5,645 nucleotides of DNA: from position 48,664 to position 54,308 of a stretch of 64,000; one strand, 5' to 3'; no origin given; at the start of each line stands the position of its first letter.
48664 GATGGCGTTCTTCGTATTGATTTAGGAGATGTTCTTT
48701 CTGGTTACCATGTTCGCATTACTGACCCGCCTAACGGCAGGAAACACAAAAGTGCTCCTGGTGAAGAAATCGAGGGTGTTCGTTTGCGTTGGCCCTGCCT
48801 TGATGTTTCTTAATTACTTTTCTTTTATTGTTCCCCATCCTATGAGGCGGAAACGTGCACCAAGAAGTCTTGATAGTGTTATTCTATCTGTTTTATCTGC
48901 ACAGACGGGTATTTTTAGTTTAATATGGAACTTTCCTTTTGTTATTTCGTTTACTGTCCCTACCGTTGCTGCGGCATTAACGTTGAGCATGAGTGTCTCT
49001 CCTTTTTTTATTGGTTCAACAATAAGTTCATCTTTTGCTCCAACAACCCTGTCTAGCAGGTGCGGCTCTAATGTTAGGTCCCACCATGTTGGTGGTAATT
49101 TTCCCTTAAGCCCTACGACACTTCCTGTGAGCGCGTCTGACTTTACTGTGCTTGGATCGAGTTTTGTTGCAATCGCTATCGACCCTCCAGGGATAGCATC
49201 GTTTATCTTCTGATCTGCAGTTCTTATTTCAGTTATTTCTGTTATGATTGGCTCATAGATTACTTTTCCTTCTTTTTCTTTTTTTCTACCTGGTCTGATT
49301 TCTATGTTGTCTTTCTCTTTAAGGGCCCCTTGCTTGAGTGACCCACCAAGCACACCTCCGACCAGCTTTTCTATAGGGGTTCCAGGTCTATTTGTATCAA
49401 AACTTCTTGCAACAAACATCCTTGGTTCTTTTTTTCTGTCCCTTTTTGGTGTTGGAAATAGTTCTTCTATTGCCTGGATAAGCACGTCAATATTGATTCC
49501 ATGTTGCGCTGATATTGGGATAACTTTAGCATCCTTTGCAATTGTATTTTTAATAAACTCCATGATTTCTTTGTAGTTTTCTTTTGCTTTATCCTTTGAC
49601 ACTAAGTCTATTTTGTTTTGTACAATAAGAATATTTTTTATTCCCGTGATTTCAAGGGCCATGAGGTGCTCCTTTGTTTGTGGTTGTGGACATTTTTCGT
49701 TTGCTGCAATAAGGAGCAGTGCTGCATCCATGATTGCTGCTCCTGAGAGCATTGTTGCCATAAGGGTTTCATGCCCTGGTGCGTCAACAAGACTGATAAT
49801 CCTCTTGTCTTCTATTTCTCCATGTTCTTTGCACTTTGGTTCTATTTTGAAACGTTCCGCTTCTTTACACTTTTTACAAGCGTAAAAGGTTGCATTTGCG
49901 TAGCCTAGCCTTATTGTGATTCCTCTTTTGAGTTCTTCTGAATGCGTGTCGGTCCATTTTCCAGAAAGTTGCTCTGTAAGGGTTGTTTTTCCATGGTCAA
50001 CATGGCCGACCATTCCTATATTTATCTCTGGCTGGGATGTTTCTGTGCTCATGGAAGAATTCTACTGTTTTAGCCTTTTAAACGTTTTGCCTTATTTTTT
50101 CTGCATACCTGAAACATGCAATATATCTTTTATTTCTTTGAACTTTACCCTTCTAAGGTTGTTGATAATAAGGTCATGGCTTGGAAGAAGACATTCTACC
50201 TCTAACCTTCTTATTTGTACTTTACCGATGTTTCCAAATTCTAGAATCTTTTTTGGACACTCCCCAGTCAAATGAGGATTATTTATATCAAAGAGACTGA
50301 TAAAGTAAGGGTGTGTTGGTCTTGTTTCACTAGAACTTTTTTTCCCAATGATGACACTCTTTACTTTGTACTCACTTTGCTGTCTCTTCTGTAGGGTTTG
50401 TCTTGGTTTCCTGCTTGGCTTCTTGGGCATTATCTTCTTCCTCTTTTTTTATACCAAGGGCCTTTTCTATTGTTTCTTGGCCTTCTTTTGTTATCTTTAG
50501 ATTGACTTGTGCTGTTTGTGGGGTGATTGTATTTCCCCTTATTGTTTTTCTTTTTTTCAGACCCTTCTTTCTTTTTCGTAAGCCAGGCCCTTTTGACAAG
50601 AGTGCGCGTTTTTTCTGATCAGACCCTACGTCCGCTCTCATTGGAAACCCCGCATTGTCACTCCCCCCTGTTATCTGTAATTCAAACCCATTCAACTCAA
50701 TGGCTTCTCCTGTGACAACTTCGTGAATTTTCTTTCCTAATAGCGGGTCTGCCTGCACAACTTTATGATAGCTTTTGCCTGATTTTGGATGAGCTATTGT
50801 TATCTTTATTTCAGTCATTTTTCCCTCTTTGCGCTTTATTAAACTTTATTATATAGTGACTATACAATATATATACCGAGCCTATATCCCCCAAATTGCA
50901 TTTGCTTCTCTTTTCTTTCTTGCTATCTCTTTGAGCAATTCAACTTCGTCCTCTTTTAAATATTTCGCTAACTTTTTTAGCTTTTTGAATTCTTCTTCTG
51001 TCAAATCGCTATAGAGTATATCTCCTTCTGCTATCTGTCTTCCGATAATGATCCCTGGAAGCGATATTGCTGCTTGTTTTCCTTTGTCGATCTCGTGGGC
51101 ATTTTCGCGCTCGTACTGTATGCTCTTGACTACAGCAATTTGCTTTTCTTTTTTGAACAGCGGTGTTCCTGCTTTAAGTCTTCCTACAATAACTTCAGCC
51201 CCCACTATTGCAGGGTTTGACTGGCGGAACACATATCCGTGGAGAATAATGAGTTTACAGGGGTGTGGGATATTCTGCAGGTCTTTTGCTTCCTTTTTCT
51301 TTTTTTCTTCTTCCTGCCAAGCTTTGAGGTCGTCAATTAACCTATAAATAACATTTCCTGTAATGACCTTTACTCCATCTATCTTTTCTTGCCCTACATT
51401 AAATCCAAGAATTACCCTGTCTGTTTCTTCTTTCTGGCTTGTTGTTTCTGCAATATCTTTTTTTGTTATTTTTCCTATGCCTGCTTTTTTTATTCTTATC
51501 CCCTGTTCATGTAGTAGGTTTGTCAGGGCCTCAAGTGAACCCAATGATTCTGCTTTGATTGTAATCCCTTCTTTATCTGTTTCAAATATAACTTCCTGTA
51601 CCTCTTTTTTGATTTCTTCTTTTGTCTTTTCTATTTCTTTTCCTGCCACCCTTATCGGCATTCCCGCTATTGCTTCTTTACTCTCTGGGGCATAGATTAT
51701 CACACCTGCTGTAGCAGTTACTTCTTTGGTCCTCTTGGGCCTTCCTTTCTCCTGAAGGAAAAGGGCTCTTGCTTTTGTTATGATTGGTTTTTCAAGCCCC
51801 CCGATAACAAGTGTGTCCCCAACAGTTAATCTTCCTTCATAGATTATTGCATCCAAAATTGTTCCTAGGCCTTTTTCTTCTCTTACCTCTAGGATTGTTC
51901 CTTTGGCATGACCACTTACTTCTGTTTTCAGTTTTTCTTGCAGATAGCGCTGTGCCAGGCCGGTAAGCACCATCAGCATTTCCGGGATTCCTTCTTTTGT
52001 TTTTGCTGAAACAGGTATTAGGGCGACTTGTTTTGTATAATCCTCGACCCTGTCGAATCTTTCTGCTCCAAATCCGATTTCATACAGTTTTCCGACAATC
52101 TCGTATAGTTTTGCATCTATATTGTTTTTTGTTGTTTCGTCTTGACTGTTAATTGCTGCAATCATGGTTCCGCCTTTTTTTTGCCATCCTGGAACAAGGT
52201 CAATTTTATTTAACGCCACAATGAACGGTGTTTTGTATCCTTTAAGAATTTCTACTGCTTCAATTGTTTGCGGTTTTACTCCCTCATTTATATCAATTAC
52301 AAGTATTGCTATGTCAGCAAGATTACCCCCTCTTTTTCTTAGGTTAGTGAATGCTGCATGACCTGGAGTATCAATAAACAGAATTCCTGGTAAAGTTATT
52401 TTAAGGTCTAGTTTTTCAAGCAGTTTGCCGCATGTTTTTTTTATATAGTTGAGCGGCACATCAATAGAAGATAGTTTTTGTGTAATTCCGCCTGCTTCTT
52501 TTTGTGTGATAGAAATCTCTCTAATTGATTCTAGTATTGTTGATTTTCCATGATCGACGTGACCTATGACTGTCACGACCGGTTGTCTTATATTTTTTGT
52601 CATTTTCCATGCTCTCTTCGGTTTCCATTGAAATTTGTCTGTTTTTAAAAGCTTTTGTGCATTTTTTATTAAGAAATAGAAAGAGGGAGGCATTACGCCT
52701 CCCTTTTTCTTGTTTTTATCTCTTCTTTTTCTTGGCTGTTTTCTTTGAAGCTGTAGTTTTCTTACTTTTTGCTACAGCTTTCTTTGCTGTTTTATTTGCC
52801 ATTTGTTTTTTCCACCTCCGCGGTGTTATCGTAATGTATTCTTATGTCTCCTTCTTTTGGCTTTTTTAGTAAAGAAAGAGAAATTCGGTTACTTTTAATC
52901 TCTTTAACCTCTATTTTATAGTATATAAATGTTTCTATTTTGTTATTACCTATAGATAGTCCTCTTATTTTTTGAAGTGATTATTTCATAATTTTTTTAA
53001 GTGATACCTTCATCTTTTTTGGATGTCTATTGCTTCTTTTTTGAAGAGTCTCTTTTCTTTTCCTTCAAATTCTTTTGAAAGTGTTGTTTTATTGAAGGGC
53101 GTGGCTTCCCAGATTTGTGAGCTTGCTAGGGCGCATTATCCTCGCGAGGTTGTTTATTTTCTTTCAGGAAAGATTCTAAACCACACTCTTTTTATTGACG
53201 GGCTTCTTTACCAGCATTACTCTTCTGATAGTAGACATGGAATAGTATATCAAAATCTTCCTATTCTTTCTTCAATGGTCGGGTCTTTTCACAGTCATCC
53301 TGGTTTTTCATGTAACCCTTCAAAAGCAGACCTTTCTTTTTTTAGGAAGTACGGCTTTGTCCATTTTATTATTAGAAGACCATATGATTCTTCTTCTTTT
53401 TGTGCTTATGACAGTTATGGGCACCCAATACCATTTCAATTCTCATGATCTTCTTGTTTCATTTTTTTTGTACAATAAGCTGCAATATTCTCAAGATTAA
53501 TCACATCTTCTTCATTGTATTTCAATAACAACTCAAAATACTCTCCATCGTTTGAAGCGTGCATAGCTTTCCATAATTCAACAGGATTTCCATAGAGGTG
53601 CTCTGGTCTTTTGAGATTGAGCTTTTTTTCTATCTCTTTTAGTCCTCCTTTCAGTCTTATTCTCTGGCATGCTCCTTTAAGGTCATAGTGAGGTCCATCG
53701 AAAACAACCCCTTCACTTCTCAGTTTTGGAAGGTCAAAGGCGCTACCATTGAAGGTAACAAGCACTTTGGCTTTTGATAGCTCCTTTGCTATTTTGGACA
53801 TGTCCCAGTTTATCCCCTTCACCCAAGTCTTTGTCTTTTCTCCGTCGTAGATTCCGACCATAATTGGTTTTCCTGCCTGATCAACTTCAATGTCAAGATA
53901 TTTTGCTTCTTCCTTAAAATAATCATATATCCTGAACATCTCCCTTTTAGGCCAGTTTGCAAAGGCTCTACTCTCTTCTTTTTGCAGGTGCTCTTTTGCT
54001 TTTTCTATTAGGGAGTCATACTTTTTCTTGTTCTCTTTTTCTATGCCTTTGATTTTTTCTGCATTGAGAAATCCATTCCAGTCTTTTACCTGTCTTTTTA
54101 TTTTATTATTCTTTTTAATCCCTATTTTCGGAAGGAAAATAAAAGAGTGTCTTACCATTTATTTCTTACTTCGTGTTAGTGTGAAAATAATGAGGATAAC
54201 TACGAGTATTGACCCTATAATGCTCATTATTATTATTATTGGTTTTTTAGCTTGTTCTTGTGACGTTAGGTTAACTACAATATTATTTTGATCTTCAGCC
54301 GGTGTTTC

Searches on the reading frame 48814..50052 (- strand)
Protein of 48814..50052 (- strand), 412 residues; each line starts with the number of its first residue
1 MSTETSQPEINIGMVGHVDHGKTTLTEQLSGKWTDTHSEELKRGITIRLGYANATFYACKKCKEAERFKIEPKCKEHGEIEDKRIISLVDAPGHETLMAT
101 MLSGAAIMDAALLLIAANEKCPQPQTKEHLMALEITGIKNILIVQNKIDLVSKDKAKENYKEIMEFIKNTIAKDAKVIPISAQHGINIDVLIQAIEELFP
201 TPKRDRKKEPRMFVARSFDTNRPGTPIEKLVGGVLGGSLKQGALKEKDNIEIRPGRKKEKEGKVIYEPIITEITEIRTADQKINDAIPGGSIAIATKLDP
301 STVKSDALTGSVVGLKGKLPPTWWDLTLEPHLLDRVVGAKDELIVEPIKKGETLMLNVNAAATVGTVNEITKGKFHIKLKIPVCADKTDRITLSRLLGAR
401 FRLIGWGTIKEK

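Call 64: search_protein_families(library=pfam, proteins=[window:48814-50052:-], max_evalue=0.00001)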
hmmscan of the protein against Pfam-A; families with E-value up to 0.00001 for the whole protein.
window:48814-50052:- (412 aa): 3 families
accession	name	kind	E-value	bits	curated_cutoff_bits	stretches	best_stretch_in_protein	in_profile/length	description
PF00009.33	GTP_EFTU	-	5.3e-34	117.9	26.5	1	10-200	4-187/188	Elongation factor Tu GTP binding domain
PF09173.17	eIF2_C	-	7.4e-27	93.8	22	1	325-409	2-86/86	Initiation factor eIF2 gamma, C terminal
PF03144.31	GTP_EFTU_D2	-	8.8e-06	26.5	30.3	1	232-312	1-71/73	Elongation factor Tu domain 2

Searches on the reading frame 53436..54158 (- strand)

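Call 64: search_protein_families(library=pfam, proteins=[window:53436-54158:-], max_evalue=0.00001)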
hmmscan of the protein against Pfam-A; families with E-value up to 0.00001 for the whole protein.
window:53436-54158:- (240 aa): 1 family
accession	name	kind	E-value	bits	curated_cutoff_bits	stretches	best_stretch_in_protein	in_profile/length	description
PF13482.12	RNase_H_2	-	4.7e-20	72.6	22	1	87-228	2-163/165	RNase_H superfamily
